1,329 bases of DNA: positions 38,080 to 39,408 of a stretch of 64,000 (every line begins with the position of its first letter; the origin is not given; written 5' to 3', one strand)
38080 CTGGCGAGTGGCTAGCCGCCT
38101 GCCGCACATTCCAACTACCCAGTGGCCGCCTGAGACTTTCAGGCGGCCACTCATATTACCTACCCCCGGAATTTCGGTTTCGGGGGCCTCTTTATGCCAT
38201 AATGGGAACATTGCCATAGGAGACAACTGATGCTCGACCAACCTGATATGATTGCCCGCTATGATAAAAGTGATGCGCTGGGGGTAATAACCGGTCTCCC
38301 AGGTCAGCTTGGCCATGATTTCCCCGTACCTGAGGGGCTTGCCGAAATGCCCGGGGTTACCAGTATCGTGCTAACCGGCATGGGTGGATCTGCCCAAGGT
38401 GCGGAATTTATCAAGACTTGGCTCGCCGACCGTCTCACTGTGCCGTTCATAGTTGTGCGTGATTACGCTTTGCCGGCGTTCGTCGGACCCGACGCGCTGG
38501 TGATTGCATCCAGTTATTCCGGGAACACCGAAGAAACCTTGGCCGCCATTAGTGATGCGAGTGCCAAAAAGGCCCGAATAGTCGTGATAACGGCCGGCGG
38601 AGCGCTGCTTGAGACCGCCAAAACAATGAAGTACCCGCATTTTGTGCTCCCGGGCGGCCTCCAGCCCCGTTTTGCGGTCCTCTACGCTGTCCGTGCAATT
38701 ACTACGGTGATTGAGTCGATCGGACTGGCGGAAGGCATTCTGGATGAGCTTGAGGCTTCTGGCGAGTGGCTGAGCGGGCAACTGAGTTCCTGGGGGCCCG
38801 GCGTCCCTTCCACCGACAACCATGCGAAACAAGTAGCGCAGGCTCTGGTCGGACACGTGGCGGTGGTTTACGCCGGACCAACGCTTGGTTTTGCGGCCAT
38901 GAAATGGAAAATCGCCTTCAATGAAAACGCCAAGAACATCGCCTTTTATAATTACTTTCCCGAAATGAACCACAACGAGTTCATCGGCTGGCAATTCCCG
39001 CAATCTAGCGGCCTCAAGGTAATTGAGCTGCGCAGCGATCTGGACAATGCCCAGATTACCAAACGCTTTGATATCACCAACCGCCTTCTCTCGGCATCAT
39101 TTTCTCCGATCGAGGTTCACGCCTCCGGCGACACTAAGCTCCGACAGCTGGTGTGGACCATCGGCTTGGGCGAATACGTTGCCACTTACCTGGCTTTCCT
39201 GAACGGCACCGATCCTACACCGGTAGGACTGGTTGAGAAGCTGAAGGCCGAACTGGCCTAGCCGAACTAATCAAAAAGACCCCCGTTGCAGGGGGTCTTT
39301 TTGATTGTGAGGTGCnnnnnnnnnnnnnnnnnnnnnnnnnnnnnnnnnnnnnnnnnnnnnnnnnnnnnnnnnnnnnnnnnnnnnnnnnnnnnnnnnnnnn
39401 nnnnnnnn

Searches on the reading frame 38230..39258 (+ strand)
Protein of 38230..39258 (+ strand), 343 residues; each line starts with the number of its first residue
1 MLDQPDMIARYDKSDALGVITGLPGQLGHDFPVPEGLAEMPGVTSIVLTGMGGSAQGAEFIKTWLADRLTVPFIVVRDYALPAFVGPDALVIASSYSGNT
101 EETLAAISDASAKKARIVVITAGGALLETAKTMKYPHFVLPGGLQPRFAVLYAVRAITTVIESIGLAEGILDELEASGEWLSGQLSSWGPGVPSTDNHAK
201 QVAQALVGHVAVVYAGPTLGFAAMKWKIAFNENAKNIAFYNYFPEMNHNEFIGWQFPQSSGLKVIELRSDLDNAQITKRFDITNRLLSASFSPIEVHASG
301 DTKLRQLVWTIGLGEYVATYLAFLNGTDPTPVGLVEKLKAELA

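Call 4: search_protein_families(library=pfam, proteins=[window:38230-39258:+], max_evalue=1)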
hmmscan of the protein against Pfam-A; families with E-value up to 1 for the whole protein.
window:38230-39258:+ (343 aa): 3 families
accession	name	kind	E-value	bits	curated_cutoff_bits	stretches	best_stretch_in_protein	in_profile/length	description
PF10432.14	bact-PGI_C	-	4.3e-41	140.8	24.5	1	196-342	2-151/151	Bacterial phospho-glucose isomerase C-terminal SIS domain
PF01380.27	SIS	-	1.1e-09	38.6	25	1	45-122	7-88/131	SIS domain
PF07804.18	HipA_C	-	0.2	11.7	30.5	1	241-292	29-84/213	HipA-like C-terminal domain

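Call 5: search_protein_families(library=ncbifam, proteins=[window:38230-39258:+], max_evalue=1)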
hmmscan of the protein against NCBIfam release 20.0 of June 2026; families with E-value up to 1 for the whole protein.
window:38230-39258:+ (343 aa): 19 families
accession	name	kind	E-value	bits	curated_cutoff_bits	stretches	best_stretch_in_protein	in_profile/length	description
NF006426.0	PRK08674.1-6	subfamily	3.4e-90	302.5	295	1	1-343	1-350/354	bifunctional phosphoglucose/phosphomannose isomerase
NF006425.0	PRK08674.1-5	equivalog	5.6e-82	275.5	471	1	1-342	4-353/358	bifunctional phosphoglucose/phosphomannose isomerase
TIGR02128.1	G6PI_arch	equivalog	2.8e-68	230.1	213.9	1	43-342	21-307/308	bifunctional phosphoglucose/phosphomannose isomerase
NF006423.0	PRK08674.1-2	equivalog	3e-67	226.7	254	1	44-342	28-316/317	bifunctional phosphoglucose/phosphomannose isomerase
NF006424.0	PRK08674.1-3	equivalog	5.9e-48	164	730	1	42-343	49-353/355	bifunctional phosphoglucose/phosphomannose isomerase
NF006422.0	PRK08674.1-1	subfamily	2.2e-33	116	317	1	45-260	27-226/302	bifunctional phosphoglucose/phosphomannose isomerase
NF001484.0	PRK00331.1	subfamily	0.0003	19.3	381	1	39-121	282-367/601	isomerizing glutamine--fructose-6-phosphate transaminase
NF003016.0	PRK03868.1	equivalog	0.0011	17.9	487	1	43-157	58-189/410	glucose-6-phosphate isomerase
TIGR03127.2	RuMP_HxlB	equivalog_domain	0.002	18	160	1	70-122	56-107/178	6-phospho-3-hexuloisomerase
NF010697.0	PRK14097.1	equivalog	0.0042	15.7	443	1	110-159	168-219/448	glucose-6-phosphate isomerase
NF040629.1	PGI_Meth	equivalog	0.013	14.7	350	1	88-156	112-187/396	glucose-6-phosphate isomerase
NF040776.2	AlsR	equivalog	0.015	14.2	400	1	88-122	177-211/279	transcriptional repressor AlsR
TIGR01135.1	glmS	equivalog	0.018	13.5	418.05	1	41-121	289-372/607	glutamine--fructose-6-phosphate transaminase (isomerizing)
NF008458.0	PRK11337.1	equivalog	0.028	13.4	378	1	83-122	184-223/293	MurR/RpiR family transcriptional regulator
NF007880.0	PRK10586.1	equivalog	0.032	13.2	429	1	77-133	50-105/362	oxidoreductase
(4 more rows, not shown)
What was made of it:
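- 38230..39261 (+): Bifunctional phosphoglucose/phosphomannose isomerase (pgi), the right anchor of the block. It matches NCBIfam NF006426 at 302 bits and Pfam bact-PGI_C (calls 4, 5).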
